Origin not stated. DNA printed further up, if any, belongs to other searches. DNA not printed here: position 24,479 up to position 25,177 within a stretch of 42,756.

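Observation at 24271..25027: G+C-rich, SD-led, translationally coupled two-gene ORFan cassette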

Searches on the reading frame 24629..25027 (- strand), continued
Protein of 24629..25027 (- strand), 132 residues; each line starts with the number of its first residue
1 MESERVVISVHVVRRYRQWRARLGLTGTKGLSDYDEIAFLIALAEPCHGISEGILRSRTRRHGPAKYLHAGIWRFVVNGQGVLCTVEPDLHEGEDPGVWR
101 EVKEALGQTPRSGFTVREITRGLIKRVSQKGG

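Call 55: find_encoding_contigs(protein=P0009, flank=5000, max_places=6)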
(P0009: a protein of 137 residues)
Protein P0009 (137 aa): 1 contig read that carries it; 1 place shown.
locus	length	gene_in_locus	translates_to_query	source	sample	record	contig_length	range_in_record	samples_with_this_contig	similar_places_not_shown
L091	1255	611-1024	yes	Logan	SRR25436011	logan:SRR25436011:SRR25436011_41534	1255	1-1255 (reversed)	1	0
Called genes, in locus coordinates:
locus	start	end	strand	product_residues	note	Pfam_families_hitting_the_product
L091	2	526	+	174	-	?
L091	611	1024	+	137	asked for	-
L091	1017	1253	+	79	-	?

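Call 61: find_encoding_contigs(protein=P0011, flank=4000, max_places=4)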
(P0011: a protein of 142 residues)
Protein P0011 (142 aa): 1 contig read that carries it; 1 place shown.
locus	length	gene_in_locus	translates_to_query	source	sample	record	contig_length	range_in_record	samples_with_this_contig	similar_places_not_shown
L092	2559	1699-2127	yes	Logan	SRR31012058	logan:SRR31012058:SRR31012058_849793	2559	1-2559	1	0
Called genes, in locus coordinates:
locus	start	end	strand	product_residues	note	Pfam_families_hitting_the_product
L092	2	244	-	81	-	?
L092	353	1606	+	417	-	PF07690:MFS_1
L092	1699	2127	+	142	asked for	-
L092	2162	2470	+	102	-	-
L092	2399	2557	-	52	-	?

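Call 62: find_encoding_contigs(protein=P0016, flank=4000, max_places=4)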
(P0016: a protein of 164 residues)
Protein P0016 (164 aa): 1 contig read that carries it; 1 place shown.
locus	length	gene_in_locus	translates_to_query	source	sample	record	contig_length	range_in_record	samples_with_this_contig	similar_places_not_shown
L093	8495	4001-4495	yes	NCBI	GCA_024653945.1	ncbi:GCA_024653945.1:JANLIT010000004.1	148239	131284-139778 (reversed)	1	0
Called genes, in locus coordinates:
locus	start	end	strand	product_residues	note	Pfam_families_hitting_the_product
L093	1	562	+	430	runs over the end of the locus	PF01225:Mur_ligase, PF08245:Mur_ligase_M, PF02875:Mur_ligase_C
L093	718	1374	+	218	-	-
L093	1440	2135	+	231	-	PF00590:TP_methylase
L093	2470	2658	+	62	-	-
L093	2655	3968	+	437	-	PF13200:DUF4015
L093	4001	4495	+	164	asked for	-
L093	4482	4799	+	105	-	-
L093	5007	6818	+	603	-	PF10412:TrwB_AAD_bind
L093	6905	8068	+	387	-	PF00932:LTD, PF18911:PKD_4, PF00932:LTD (weak)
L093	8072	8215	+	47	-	-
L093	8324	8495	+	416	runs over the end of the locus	PF13439:Glyco_transf_4, PF13579:Glyco_trans_4_4, PF00534:Glycos_transf_1, PF13692:Glyco_trans_1_4, PF13524:Glyco_trans_1_2 (weak), PF20706:GT4-conflict (weak)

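Call 63: find_encoding_contigs(protein=P0012, flank=4000, max_places=4)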
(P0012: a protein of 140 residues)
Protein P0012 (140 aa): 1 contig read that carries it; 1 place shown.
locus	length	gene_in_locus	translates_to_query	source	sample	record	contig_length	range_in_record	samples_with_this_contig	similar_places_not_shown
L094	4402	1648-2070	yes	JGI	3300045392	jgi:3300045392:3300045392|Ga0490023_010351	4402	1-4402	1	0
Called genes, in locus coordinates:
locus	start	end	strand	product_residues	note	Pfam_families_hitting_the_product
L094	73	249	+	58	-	-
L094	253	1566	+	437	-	PF13200:DUF4015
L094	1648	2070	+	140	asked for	-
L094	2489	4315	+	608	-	PF01935:DUF87 (faint), PF02534:T4SS-DNA_transf, PF10412:TrwB_AAD_bind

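Call 66: find_encoding_contigs(protein=P0014, flank=4000, max_places=3)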
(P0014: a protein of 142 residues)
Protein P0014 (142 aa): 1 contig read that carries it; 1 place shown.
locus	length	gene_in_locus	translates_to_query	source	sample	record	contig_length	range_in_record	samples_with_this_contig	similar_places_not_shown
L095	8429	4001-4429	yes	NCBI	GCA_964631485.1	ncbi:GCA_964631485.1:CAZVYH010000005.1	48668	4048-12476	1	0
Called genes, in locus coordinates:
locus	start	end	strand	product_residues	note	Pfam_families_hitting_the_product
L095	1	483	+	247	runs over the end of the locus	-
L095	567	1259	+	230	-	PF00590:TP_methylase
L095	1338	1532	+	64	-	-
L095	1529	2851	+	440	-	PF13200:DUF4015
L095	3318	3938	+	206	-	PF07690:MFS_1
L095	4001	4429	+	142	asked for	-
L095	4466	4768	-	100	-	-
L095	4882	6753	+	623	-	PF10412:TrwB_AAD_bind (weak)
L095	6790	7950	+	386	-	PF00932:LTD, PF18911:PKD_4, PF00801:PKD (weak), PF00932:LTD (weak)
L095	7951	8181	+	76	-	-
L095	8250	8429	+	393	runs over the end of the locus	PF13439:Glyco_transf_4, PF13579:Glyco_trans_4_4, PF00534:Glycos_transf_1, PF13692:Glyco_trans_1_4, PF13524:Glyco_trans_1_2, PF20706:GT4-conflict (weak)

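Call 67: find_encoding_contigs(protein=P0015, flank=4000, max_places=3)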
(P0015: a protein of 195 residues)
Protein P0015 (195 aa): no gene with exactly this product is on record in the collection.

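Call 68: find_encoding_contigs(protein=P0013, flank=4000, max_places=3)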
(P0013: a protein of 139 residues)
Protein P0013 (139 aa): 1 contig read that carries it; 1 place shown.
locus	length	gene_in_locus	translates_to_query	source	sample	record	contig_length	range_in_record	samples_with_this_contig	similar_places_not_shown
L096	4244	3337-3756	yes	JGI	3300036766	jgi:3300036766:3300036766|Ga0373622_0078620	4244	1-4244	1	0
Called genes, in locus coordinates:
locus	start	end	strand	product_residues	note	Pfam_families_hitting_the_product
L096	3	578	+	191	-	?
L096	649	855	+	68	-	-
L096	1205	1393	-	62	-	-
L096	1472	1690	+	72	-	-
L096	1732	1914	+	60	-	-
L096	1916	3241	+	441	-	PF13200:DUF4015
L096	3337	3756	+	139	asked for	-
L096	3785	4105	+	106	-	-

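Call 73: search_dna_similar(query=P0028, collection=phages, mode=protein, max_evalue=0.001, max_rows=25)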
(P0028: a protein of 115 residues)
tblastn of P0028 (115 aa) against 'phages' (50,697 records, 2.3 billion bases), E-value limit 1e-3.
No match.

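Call 74: search_dna_similar(query=P0020, collection=phages, mode=protein, max_evalue=0.01, max_rows=25)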
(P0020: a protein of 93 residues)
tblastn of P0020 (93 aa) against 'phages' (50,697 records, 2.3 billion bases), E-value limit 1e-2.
No match.

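Call 75: search_dna_similar(query=P0040, collection=phages, mode=protein, max_evalue=0.01, max_rows=25)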
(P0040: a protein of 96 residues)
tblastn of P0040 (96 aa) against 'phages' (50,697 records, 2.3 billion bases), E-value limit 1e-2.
No match.

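Call 76: find_encoding_contigs(protein=P0017, flank=4000, max_places=3)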
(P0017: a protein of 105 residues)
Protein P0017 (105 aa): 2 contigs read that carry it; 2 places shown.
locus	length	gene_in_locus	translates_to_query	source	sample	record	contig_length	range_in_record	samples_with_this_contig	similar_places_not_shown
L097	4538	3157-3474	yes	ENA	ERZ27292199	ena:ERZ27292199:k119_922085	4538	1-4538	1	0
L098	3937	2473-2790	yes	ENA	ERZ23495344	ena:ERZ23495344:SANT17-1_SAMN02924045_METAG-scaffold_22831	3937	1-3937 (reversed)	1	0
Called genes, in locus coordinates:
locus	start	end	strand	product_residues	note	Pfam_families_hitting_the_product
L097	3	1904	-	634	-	?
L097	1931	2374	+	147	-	PF01668:SmpB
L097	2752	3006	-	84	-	-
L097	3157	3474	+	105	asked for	-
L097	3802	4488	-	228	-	PF00679:EFG_C, PF21018:BipA_C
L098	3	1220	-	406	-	?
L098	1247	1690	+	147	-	PF01668:SmpB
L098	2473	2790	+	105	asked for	-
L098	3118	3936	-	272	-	?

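Call 77: find_encoding_contigs(protein=P0028, flank=4000, max_places=3)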
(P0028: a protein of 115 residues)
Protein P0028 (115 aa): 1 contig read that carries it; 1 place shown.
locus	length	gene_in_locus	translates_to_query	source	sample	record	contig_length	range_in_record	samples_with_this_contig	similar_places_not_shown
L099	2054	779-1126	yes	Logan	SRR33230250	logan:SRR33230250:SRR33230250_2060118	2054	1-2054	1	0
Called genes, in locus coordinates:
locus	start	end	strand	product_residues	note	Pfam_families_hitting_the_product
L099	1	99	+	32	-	?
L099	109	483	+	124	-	-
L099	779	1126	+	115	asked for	-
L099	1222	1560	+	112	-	-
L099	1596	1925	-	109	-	-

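Call 97: find_related_loci(query=A5, collection=viral_contigs, flank=4000)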
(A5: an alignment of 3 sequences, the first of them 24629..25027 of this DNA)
Query A5 (132 aa) in viral_contigs; peptide patterns used: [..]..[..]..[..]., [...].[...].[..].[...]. (x = any residue, [..] = any of these).
11 stretches matched a pattern, but none encodes a relative of the query by tblastn (E <= 1e-3).
